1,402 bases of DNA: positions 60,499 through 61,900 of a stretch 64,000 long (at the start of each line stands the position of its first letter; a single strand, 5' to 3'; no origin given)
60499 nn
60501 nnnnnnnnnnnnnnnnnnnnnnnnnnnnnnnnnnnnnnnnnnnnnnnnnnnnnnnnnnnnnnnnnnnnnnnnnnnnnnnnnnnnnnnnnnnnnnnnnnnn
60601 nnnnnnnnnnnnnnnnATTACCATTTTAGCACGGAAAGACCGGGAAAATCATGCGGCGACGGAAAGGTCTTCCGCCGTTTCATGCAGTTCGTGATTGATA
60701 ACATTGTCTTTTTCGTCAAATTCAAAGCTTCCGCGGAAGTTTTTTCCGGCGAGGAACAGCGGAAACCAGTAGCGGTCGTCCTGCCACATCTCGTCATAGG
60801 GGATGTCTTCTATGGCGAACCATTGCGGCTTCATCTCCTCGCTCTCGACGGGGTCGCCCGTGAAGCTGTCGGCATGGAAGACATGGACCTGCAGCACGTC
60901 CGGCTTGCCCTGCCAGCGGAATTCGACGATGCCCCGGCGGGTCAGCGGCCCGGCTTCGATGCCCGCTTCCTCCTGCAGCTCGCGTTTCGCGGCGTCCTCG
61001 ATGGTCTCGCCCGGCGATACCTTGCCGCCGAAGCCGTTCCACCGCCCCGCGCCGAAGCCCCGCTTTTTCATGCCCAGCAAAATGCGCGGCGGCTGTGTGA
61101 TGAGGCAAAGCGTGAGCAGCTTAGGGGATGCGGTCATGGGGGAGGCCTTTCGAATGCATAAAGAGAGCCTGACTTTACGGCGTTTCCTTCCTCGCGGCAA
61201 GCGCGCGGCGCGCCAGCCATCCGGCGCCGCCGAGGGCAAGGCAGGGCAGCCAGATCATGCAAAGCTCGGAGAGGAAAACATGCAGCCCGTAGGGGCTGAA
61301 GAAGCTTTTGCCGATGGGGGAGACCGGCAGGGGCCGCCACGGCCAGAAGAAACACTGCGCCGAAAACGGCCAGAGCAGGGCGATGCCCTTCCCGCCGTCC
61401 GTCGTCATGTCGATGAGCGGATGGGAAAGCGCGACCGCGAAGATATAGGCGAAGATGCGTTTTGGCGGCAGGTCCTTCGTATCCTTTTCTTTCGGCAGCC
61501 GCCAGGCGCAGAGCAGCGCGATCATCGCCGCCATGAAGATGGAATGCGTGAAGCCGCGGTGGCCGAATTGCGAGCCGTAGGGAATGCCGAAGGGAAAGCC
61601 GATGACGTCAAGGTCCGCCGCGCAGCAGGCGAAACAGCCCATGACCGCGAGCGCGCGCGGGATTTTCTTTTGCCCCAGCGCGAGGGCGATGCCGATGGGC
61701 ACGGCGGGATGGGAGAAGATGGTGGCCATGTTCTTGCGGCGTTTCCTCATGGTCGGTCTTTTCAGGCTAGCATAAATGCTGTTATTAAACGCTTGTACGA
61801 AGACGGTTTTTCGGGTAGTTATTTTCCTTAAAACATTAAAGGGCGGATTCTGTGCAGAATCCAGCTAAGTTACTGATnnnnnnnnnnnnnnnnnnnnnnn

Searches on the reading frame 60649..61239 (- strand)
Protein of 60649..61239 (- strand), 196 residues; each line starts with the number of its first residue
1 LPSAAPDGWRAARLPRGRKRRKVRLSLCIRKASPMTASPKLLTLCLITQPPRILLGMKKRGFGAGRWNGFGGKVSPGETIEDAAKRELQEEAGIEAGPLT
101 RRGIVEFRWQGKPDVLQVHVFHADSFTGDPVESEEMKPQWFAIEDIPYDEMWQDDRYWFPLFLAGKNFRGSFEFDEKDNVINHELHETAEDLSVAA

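Call 3: search_protein_families(library=pfam, proteins=[window:60649-61239:-], max_evalue=1)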
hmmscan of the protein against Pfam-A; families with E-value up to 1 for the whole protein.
window:60649-61239:- (196 aa): 1 family
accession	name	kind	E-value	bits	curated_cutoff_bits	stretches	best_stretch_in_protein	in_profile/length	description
PF00293.34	NUDIX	-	1.1e-17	64.7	21.1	1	44-162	7-134/134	NUDIX domain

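Call 4: search_protein_families(library=ncbifam, proteins=[window:60649-61239:-], max_evalue=1)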
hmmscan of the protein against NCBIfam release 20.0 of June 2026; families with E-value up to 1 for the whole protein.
window:60649-61239:- (196 aa): 23 families
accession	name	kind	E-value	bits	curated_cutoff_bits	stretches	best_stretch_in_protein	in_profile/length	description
NF006530.0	PRK08999.1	equivalog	1.5e-13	50.5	245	1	50-151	17-117/315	Nudix family hydrolase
NF008044.0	PRK10776.1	equivalog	1.7e-10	40.8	148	1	63-150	29-114/130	8-oxo-dGTP diphosphatase MutT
NF007834.0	PRK10546.1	equivalog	6.5e-10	39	156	1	47-144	11-107/135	pyrimidine (deoxy)nucleoside triphosphate diphosphatase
TIGR00586.1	mutt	equivalog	4.3e-09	36.5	97.9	1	64-149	31-114/129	8-oxo-dGTP diphosphatase MutT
NF001299.0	PRK00241.1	equivalog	5.6e-06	26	158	1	44-97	139-191/263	NAD(+) diphosphatase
TIGR02705.1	nudix_YtkD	equivalog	2.3e-05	24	154.4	1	52-99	37-79/156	RNA deprotection pyrophosphohydrolase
NF012016.0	PRK15472.1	equivalog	2.6e-05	23.9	95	1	58-93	24-59/141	nucleoside triphosphatase NudI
NF052459.1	OxoGTPPhMutT1Mycb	equivalog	0.00014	21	475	1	67-156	31-119/292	8-oxo-(d)GTP phosphatase MutT1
NF008736.0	PRK11762.1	equivalog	0.00028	20.5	169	1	72-100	81-109/186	ADP compounds hydrolase NudE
NF011922.0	PRK15393.1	equivalog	0.0012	18.5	152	1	71-105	73-107/182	NUDIX hydrolase YfcD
NF001938.0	PRK00714.1-5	equivalog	0.0015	17.9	116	1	66-97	46-77/172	RNA pyrophosphohydrolase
NF006961.0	PRK09438.1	equivalog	0.0016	18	103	1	58-96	25-63/151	dihydroneopterin triphosphate diphosphatase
NF003786.0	PRK05379.1-2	equivalog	0.0075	15.5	397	1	41-94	218-272/354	bifunctional nicotinamide-nucleotide adenylyltransferase/Nudix hydroxylase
NF003788.0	PRK05379.1-5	equivalog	0.0084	15.4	354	1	45-96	218-269/351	bifunctional nicotinamide-nucleotide adenylyltransferase/Nudix hydroxylase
NF003787.0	PRK05379.1-4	equivalog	0.0091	15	449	1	49-105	217-273/346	bifunctional nicotinamide-nucleotide adenylyltransferase/Nudix hydroxylase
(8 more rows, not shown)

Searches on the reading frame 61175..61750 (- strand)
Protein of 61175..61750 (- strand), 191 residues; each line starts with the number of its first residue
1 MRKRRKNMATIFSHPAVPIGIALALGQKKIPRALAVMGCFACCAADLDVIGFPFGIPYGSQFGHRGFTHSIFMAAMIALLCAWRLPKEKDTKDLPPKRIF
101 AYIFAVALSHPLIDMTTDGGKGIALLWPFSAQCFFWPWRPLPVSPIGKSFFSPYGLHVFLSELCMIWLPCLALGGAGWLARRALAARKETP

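Call 3: search_protein_families(library=pfam, proteins=[window:61175-61750:-], max_evalue=1)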
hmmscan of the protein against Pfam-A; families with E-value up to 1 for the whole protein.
window:61175-61750:- (191 aa): 1 family
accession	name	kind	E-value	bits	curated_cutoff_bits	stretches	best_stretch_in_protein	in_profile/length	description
PF04307.19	YdjM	-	7.9e-24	84.5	29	1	8-171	1-163/176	YdjM inner membrane protein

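Call 4: search_protein_families(library=ncbifam, proteins=[window:61175-61750:-], max_evalue=1)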
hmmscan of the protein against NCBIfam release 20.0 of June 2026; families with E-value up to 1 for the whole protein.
window:61175-61750:- (191 aa): 2 families
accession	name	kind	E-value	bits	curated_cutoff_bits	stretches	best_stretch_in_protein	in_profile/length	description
NF008651.0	PRK11648.1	equivalog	3.6e-09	36.6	216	1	56-131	63-132/196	metal-dependent hydrolase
NF002921.0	PRK03545.1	equivalog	0.11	11.4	401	1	17-86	123-189/396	sugar transporter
